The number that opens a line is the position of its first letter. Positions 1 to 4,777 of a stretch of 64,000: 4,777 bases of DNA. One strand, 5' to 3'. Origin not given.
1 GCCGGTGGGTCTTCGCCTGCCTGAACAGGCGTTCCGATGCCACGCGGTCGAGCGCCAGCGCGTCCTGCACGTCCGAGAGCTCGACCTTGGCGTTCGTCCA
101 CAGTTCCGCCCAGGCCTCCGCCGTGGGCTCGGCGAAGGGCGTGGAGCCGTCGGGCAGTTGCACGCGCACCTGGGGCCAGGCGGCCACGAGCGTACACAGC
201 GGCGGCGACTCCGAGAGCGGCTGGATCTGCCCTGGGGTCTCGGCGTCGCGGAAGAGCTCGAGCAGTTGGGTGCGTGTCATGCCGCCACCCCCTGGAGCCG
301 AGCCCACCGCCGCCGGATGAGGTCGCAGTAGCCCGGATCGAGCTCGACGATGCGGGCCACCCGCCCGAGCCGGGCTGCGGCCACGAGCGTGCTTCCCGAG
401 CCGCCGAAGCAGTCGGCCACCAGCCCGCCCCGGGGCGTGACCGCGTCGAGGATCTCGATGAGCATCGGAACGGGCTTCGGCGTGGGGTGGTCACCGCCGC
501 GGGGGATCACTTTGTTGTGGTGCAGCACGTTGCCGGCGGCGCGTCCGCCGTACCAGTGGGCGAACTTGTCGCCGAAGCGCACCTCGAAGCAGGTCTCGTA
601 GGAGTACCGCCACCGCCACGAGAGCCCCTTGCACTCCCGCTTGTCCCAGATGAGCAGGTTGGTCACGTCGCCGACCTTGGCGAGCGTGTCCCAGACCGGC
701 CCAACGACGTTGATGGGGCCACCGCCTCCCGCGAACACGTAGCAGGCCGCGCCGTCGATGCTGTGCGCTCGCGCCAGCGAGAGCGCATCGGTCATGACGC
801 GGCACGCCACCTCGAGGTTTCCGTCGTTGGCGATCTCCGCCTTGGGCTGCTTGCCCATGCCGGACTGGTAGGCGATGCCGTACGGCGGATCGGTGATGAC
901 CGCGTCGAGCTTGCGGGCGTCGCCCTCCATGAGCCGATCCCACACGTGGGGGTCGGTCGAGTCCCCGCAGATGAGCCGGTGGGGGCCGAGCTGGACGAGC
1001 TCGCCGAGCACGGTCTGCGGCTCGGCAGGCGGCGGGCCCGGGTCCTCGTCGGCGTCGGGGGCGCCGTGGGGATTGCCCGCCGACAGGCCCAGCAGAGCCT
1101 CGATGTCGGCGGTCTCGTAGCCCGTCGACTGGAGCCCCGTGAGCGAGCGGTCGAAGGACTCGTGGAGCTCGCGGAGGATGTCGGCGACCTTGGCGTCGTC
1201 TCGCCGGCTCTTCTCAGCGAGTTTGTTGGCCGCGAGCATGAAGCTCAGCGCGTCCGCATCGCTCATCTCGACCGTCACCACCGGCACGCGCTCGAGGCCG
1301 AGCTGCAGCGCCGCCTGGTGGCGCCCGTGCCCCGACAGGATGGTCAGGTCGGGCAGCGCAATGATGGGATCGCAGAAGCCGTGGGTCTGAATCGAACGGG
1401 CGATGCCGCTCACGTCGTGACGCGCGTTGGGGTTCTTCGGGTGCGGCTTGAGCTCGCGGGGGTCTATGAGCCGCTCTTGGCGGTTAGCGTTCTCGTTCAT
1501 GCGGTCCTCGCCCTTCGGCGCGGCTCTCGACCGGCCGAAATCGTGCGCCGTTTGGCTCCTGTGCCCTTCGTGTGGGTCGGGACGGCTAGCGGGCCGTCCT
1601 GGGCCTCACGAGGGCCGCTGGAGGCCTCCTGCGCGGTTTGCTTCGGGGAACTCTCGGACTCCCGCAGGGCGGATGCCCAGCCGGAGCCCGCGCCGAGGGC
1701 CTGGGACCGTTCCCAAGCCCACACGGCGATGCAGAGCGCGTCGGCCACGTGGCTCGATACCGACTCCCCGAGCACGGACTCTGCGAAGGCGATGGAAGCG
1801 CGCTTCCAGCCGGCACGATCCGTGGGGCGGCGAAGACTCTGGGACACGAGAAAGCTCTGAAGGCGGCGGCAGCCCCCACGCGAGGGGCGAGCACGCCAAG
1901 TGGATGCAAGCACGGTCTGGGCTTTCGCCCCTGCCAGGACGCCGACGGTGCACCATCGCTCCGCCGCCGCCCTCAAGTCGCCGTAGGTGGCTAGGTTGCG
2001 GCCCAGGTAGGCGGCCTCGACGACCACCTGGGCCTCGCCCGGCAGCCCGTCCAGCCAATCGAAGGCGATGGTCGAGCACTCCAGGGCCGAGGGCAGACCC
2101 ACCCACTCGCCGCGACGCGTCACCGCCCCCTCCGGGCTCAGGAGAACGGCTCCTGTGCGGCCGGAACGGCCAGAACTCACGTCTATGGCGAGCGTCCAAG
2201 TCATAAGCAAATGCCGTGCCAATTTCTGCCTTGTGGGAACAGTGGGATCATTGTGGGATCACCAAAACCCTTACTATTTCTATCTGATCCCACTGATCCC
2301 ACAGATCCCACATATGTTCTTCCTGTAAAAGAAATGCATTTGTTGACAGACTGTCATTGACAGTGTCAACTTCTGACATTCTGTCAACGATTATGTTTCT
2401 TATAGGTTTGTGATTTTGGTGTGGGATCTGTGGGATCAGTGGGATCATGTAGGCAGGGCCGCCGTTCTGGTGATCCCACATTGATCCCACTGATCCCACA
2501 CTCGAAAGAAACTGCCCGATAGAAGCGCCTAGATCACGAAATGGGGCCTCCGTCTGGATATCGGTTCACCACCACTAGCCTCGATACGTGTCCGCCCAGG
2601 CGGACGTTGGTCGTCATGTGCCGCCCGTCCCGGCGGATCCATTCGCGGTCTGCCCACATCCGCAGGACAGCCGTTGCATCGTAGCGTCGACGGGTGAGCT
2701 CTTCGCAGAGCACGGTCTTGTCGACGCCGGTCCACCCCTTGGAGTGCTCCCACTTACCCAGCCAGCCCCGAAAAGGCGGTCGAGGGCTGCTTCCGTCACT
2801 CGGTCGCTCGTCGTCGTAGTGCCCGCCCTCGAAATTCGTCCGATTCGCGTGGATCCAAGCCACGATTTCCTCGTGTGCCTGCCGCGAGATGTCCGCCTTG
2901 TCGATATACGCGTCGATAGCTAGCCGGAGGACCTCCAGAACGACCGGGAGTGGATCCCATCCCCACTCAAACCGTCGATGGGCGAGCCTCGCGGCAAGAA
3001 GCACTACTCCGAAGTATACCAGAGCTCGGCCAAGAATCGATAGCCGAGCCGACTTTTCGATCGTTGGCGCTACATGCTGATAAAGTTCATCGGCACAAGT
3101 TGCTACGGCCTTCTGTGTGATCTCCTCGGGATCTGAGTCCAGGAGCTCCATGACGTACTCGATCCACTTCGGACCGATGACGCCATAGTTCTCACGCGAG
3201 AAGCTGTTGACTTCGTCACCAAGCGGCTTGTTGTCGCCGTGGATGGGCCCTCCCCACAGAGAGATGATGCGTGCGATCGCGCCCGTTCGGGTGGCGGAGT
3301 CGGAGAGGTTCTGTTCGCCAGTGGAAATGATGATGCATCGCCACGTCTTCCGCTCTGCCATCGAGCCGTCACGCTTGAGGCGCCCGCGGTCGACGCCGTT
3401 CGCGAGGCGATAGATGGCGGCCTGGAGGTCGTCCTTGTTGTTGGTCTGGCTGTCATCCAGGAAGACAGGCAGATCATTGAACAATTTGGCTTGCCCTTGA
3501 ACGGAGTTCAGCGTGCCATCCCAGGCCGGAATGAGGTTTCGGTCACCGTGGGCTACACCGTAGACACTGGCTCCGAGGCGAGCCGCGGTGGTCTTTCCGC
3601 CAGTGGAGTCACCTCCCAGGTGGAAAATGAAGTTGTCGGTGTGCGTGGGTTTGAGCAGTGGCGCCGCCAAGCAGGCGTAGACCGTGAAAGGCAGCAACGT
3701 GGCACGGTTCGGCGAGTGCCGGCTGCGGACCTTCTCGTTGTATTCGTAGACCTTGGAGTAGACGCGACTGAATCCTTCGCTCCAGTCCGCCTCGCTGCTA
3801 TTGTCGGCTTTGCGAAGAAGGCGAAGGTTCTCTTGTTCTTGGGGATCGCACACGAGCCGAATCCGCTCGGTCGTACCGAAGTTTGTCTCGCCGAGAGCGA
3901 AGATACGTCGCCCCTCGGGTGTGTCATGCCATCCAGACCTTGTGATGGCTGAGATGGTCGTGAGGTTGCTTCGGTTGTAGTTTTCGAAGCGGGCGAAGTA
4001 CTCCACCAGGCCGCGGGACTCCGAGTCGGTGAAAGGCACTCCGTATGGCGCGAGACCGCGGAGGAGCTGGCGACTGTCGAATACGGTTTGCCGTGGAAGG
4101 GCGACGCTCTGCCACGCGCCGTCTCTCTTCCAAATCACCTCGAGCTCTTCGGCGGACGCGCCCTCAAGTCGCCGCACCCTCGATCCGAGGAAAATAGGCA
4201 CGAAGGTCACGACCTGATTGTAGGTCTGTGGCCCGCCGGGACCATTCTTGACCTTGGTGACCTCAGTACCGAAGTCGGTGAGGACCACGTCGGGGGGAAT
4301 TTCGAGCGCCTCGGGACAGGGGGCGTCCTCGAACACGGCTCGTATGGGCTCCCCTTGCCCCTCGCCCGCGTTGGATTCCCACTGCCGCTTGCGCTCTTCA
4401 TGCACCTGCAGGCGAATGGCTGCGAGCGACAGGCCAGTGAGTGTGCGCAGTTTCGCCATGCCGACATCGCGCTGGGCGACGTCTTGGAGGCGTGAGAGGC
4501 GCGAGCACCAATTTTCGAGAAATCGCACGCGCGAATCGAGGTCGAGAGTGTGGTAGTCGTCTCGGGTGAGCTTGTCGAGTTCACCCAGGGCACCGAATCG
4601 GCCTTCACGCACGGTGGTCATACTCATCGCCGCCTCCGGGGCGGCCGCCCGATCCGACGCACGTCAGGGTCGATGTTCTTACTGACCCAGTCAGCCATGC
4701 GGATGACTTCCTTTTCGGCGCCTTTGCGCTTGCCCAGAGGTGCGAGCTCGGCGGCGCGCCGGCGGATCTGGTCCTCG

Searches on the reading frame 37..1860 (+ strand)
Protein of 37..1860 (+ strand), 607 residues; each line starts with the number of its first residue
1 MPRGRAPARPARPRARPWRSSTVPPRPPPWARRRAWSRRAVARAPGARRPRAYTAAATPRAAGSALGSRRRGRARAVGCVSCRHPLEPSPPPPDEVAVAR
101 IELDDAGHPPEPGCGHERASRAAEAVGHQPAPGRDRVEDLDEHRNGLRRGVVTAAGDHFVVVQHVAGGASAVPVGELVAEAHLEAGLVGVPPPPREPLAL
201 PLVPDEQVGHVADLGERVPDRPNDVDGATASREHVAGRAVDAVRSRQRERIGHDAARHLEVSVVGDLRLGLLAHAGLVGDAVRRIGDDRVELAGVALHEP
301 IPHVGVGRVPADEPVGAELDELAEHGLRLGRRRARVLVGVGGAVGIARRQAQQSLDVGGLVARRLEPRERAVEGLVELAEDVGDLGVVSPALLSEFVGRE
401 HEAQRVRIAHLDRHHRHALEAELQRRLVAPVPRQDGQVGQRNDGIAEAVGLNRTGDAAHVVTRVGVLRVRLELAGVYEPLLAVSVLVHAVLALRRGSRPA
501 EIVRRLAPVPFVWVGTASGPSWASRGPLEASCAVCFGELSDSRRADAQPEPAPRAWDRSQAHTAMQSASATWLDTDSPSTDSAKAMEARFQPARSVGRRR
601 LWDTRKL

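Call 66: search_protein_families(library=pfam, proteins=[window:37-1860:+], max_evalue=0.0001)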
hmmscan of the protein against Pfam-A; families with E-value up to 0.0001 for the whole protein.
window:37-1860:+ (607 aa): 0 families

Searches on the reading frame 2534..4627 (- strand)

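Call 66: search_protein_families(library=pfam, proteins=[window:2534-4627:-], max_evalue=0.0001)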
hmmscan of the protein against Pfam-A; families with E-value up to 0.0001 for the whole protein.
window:2534-4627:- (697 aa): 2 families
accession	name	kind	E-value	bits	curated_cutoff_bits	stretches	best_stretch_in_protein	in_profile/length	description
PF06048.17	DUF927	-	3.6e-35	122.4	22.6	1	119-424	6-280/284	Domain of unknown function (DUF927)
PF18662.7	HTH_56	-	1.8e-06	28.4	26.2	1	579-677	1-92/111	Cch helix turn helix domain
